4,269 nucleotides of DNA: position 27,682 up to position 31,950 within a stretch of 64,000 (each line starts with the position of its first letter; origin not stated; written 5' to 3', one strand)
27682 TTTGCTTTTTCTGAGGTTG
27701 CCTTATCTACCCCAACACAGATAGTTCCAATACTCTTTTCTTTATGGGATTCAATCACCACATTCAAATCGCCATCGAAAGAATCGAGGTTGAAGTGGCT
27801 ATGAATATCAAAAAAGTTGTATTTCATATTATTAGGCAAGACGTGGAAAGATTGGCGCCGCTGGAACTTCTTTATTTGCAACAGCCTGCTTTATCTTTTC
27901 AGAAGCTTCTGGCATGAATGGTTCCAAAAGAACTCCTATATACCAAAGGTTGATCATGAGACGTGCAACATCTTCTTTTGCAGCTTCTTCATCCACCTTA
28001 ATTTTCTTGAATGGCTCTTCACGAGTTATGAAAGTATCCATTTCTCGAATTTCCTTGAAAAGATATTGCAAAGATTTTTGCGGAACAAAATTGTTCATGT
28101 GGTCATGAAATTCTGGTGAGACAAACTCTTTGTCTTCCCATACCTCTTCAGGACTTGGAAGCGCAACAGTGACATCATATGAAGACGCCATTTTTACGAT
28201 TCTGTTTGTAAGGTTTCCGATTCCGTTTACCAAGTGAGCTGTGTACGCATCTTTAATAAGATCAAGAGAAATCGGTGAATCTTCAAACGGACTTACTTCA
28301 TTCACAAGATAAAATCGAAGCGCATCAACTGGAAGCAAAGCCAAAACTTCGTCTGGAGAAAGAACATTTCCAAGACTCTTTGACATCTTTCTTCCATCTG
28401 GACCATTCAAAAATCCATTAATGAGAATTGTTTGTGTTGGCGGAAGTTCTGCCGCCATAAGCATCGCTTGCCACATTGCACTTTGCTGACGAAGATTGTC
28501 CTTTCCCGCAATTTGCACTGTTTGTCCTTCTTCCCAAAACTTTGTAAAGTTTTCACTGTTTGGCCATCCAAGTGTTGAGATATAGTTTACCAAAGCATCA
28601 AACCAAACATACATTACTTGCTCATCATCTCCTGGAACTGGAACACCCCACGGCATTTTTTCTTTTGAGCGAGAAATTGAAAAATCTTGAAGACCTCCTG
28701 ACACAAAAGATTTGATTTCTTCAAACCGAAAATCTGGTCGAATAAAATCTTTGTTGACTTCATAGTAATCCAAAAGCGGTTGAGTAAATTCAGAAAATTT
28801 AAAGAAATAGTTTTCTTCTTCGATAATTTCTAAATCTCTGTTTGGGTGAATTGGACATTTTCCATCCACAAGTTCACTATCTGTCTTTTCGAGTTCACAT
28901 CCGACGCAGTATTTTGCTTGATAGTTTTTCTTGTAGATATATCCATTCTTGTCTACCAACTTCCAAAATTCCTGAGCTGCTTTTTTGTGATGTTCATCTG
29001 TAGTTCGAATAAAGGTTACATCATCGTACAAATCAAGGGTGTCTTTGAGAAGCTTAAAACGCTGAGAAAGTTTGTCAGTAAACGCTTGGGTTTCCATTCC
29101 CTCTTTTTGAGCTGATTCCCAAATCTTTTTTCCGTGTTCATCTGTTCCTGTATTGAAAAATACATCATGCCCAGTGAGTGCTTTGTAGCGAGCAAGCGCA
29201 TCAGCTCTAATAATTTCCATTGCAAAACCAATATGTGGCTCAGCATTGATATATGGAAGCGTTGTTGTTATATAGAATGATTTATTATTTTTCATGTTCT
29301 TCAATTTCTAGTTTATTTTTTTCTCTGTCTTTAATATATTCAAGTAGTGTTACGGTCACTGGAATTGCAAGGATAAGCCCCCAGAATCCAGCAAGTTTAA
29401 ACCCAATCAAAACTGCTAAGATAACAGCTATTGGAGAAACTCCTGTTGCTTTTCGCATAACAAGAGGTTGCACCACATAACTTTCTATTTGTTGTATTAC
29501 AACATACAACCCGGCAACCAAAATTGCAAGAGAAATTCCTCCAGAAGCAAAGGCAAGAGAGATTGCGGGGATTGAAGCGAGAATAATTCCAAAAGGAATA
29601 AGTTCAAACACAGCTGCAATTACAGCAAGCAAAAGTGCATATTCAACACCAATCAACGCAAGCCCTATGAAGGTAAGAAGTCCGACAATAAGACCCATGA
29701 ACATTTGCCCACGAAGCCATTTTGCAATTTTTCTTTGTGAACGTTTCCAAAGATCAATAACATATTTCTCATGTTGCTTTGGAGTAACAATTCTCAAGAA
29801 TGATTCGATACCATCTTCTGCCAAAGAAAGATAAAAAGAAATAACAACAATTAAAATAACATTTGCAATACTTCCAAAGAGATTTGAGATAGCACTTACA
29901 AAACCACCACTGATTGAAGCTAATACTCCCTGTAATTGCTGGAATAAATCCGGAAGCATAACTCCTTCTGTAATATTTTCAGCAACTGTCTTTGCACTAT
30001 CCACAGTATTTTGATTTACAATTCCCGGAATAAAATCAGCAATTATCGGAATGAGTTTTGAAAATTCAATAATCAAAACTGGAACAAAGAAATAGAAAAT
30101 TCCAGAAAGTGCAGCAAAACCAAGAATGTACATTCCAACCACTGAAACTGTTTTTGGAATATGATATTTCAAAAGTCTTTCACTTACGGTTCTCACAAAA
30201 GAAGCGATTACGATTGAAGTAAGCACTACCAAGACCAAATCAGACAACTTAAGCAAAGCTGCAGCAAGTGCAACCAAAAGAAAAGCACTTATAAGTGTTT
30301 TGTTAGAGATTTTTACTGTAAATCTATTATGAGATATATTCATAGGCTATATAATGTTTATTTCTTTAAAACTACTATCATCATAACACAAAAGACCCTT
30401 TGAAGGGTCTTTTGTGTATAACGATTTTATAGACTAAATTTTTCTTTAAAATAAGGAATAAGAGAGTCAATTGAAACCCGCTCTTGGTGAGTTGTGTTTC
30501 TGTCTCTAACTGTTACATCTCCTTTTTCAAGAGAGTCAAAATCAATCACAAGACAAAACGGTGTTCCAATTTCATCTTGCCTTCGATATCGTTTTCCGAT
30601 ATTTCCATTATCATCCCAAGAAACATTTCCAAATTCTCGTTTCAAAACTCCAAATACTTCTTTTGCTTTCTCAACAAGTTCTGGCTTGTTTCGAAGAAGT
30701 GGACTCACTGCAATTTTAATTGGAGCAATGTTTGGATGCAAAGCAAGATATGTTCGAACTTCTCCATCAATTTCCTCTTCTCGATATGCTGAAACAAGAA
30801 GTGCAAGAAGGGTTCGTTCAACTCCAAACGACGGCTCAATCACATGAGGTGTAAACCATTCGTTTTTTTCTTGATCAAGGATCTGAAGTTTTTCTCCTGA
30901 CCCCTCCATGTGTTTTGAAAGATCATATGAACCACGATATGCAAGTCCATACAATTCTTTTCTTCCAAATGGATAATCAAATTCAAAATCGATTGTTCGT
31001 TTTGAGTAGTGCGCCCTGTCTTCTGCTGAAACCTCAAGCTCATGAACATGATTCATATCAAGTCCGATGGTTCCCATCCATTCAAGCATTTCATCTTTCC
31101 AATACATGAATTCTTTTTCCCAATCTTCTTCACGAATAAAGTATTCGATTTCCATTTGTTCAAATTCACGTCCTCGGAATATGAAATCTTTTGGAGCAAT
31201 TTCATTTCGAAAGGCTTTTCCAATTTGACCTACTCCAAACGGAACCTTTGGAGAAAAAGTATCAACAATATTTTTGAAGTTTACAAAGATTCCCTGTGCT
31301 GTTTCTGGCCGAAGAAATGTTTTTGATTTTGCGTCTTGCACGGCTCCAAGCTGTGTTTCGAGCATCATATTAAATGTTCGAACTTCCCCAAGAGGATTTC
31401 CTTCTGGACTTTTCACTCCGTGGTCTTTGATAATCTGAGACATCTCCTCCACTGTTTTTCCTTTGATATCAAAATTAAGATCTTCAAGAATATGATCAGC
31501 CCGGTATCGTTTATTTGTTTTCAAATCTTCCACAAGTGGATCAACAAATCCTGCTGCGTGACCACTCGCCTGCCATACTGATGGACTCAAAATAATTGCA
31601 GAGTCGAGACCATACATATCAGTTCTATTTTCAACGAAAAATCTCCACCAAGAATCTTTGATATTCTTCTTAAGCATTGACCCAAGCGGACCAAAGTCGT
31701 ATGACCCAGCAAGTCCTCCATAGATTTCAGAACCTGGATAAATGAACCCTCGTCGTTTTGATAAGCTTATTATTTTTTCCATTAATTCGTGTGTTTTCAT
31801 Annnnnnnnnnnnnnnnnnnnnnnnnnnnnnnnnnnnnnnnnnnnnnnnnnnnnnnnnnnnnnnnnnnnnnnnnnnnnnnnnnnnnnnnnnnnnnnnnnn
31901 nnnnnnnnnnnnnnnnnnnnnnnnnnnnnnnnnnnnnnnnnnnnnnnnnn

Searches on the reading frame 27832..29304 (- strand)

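Call 14: search_protein_families(library=pfam, proteins=[window:27832-29304:-], max_evalue=0.001)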
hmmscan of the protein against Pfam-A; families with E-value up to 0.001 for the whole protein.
window:27832-29304:- (490 aa): 5 families
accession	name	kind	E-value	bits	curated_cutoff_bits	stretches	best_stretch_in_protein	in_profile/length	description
PF09334.17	tRNA-synt_1g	-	6.7e-89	298.8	20.1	2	160-369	178-390/391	tRNA synthetases class I (M)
PF00133.28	tRNA-synt_1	-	4.8e-35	121.6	22.7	2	227-335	295-404/414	tRNA synthetases class I (I, L, M and V)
PF01406.26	tRNA-synt_1e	-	7.3e-11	42.4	27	1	19-127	19-125/301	tRNA synthetases class I (C) catalytic domain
PF19303.5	Anticodon_3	-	1.3e-05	25.6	23.5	1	401-479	27-105/152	Anticodon binding domain of methionyl tRNA ligase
PF01921.24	tRNA-synt_1f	-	3.6e-05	23.3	27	1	264-354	238-329/360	tRNA synthetases class I (K)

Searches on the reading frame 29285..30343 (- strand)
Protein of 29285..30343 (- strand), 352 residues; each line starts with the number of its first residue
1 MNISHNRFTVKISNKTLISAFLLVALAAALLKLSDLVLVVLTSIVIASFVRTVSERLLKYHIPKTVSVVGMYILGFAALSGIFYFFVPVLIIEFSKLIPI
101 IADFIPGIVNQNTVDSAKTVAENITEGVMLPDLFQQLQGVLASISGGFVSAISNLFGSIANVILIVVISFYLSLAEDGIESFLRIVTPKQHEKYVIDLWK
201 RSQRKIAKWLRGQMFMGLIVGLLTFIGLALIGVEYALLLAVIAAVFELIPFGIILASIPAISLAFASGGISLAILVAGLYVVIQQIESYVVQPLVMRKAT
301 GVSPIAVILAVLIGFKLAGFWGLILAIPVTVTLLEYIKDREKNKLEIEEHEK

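Call 14: search_protein_families(library=pfam, proteins=[window:29285-30343:-], max_evalue=0.001)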
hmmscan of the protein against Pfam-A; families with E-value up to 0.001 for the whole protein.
window:29285-30343:- (352 aa): 1 family
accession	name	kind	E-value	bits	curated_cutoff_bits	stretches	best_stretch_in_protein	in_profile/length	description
PF01594.21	AI-2E_transport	-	2.5e-51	175.2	34.3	1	20-338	5-324/327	AI-2E family transporter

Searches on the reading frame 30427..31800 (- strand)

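Call 14: search_protein_families(library=pfam, proteins=[window:30427-31800:-], max_evalue=0.001)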
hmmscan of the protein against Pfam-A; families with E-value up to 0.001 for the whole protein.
window:30427-31800:- (457 aa): 2 families
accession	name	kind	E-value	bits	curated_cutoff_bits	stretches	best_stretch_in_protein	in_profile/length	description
PF03129.25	HGTP_anticodon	-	6.8e-21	74.7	21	1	362-454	1-94/94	Anticodon binding domain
PF00587.30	tRNA-synt_2b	-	2.2e-12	47.8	29.3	1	156-335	6-176/179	tRNA synthetase class II core domain (G, H, P, S and T)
